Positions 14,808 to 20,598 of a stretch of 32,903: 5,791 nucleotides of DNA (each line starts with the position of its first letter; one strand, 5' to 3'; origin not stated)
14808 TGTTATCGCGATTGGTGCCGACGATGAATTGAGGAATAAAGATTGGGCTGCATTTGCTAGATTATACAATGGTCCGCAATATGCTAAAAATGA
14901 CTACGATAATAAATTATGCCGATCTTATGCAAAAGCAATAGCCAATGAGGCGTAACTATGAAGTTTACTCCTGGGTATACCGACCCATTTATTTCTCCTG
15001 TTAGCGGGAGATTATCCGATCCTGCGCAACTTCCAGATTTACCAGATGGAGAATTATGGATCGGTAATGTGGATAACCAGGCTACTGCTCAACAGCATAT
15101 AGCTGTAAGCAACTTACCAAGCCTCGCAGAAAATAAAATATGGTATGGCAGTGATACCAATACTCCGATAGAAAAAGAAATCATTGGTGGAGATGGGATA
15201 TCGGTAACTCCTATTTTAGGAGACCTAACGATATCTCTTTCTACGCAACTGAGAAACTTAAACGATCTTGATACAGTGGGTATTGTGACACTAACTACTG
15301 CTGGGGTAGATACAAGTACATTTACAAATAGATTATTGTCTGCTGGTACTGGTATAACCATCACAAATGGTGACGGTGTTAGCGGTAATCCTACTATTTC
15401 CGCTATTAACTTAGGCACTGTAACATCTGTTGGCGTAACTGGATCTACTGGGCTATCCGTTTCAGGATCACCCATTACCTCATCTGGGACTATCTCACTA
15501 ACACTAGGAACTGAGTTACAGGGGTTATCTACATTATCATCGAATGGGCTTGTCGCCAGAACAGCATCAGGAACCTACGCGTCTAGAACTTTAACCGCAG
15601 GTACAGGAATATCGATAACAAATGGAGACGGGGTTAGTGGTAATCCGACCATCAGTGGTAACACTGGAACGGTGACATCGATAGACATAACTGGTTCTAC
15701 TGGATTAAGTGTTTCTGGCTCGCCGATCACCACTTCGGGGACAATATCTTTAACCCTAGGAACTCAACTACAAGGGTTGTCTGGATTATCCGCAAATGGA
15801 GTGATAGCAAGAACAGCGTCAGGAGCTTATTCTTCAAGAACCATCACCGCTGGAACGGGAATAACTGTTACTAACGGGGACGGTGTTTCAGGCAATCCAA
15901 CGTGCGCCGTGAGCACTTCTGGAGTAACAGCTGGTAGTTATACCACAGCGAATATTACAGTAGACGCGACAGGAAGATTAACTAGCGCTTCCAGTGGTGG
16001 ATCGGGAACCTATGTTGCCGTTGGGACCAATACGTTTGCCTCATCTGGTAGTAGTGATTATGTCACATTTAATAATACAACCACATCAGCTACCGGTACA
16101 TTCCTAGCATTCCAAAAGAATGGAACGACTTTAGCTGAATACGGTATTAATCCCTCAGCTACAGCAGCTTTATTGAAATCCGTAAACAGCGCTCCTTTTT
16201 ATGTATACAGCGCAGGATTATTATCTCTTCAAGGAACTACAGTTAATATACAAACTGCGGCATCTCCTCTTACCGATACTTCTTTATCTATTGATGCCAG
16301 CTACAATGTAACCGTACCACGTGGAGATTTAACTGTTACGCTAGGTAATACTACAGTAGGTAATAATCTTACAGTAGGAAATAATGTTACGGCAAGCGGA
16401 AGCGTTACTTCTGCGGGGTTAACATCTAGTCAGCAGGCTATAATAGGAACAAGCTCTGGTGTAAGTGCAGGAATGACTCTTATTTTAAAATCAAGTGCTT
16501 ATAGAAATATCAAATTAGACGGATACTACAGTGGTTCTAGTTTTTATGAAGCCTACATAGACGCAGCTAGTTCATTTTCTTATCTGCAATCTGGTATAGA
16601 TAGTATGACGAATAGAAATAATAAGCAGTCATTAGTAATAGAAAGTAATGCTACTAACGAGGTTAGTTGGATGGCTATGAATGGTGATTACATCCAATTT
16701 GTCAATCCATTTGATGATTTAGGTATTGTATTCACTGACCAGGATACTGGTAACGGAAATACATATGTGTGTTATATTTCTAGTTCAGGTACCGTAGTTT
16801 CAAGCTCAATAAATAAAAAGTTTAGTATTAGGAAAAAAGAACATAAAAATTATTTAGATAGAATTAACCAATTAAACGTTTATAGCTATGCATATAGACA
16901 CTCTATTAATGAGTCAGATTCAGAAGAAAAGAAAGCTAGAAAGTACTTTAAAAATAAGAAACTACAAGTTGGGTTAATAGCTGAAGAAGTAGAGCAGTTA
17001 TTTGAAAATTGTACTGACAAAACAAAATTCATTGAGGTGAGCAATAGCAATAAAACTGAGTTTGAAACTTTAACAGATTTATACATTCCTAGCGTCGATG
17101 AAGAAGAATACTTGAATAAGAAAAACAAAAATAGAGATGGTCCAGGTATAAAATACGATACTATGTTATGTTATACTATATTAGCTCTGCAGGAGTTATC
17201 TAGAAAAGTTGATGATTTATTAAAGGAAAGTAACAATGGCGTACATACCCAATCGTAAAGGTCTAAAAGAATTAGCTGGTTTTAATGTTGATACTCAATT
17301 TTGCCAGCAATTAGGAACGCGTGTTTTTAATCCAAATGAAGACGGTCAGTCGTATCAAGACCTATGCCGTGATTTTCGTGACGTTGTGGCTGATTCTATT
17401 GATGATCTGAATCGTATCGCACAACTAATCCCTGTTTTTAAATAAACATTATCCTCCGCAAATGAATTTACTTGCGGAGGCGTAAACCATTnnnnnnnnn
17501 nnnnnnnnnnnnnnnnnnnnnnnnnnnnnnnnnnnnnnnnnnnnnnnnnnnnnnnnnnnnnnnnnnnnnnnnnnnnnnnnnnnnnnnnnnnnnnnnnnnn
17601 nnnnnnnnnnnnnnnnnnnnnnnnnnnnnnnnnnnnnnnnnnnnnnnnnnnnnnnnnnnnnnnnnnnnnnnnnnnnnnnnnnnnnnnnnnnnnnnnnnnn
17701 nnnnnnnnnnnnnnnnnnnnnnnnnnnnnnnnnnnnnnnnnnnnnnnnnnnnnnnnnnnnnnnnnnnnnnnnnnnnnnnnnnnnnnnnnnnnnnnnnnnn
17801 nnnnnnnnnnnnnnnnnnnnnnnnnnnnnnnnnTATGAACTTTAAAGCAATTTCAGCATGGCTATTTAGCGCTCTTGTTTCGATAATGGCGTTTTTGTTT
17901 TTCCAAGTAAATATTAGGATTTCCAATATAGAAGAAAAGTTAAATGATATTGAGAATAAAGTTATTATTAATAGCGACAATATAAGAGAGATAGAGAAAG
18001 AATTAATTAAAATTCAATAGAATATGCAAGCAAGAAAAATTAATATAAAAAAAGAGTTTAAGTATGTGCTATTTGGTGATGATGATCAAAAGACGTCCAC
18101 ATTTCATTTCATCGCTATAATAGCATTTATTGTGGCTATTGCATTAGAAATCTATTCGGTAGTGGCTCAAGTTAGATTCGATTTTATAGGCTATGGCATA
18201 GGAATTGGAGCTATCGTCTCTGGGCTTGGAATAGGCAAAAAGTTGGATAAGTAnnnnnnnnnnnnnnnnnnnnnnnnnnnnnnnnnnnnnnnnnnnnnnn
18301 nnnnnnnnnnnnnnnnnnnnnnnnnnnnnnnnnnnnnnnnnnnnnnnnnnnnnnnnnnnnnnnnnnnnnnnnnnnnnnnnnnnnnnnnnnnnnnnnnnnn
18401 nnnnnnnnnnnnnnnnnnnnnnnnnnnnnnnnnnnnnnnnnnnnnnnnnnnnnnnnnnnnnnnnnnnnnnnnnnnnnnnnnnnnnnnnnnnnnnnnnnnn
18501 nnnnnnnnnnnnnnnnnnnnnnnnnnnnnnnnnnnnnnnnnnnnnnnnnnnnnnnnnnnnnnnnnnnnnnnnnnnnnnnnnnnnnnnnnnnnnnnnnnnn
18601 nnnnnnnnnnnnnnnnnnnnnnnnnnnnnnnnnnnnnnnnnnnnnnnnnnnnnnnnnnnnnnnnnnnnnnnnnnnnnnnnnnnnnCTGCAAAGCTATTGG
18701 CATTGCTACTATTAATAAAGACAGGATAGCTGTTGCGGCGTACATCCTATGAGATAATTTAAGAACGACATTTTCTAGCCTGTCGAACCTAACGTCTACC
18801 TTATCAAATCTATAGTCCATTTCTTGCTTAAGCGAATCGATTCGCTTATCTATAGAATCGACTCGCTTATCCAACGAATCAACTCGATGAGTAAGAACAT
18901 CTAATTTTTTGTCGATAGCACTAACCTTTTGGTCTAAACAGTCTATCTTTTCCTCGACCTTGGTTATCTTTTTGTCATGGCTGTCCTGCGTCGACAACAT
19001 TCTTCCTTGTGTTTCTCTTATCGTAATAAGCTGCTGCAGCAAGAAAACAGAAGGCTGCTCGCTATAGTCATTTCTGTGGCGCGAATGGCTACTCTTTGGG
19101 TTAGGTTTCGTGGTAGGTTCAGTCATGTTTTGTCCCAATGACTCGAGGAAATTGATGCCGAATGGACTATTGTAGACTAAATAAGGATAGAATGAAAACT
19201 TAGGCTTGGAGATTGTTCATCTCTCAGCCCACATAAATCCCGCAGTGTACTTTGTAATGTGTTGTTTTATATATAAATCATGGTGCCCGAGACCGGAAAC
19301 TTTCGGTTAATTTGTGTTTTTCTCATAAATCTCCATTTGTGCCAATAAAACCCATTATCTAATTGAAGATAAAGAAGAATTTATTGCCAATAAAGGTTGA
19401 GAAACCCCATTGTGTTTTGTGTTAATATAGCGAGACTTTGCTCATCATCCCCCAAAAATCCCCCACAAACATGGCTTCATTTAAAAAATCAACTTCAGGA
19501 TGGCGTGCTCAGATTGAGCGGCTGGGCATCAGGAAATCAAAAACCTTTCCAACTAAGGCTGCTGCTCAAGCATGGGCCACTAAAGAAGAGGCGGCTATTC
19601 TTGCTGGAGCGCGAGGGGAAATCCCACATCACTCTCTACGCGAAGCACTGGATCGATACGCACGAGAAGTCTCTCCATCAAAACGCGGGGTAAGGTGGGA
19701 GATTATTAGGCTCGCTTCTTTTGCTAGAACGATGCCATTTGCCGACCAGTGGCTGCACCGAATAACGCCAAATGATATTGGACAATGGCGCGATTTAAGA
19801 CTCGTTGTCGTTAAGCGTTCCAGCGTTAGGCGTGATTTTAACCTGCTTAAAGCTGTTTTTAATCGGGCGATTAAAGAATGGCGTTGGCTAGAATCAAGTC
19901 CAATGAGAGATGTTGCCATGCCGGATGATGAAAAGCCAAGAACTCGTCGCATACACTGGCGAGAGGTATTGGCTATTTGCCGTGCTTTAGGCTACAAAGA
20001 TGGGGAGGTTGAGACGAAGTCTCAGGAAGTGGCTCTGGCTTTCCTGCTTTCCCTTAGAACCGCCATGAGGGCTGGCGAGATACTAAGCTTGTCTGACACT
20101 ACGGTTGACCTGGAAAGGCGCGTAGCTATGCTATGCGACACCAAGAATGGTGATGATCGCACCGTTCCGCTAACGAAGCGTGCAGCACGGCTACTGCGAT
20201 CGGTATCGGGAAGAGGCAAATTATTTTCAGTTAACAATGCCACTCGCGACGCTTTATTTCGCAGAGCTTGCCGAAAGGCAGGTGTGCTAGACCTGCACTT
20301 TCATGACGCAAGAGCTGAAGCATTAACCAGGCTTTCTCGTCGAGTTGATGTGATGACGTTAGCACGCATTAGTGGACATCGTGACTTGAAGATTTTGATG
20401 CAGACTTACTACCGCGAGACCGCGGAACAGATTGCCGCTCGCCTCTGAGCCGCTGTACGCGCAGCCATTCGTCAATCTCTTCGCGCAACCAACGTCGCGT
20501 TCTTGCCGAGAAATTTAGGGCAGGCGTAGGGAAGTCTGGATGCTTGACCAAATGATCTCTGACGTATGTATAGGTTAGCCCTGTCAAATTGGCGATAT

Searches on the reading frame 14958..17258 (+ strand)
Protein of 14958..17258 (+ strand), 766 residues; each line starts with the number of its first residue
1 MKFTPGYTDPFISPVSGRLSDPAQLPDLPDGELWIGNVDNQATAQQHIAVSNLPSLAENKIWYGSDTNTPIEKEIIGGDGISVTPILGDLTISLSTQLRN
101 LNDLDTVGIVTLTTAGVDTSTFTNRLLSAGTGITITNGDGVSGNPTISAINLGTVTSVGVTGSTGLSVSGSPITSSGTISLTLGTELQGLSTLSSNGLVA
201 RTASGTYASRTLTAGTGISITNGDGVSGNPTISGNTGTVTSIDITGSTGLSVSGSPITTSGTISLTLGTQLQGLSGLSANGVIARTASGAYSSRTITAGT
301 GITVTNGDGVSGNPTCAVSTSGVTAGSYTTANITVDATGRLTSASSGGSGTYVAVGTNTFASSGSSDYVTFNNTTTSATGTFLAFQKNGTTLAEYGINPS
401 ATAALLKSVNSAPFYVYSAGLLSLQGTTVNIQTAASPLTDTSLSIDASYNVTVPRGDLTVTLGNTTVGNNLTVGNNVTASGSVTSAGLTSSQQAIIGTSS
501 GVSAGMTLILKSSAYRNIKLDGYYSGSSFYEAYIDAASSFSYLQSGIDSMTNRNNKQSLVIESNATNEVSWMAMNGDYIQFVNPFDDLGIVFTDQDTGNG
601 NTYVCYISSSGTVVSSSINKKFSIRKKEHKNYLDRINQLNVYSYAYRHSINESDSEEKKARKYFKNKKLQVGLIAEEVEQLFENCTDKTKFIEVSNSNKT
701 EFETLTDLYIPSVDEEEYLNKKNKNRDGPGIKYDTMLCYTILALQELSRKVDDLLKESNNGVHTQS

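Call 15: search_protein_families(library=phrogs, proteins=[window:14958-17258:+], max_evalue=0.00001)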
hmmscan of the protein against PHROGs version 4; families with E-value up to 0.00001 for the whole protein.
window:14958-17258:+ (766 aa): 1 family
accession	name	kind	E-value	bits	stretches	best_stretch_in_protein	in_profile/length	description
phrog_697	-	head and packaging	1.3e-11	43.5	1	166-236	1469-1539/2079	structural protein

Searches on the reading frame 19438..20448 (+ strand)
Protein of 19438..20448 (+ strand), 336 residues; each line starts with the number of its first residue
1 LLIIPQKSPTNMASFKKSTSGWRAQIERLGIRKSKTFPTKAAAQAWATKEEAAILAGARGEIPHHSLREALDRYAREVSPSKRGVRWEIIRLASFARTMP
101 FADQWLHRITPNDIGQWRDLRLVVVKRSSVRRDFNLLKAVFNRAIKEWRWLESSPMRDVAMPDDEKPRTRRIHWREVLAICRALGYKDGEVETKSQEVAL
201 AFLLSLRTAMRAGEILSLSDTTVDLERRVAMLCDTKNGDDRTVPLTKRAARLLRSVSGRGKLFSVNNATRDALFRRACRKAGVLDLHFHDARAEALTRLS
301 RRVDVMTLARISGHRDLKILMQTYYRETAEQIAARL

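Call 15: search_protein_families(library=phrogs, proteins=[window:19438-20448:+], max_evalue=0.00001)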
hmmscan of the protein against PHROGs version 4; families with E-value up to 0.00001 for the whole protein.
window:19438-20448:+ (336 aa): 3 families
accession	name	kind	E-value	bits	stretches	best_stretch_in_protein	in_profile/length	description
phrog_1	-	integration and excision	1.3e-47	164.4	1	15-332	117-440/611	integrase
phrog_216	-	integration and excision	8.8e-23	81.8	1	129-334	13-231/301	integrase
phrog_25190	-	integration and excision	5.9e-07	30.8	1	262-326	23-88/109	integrase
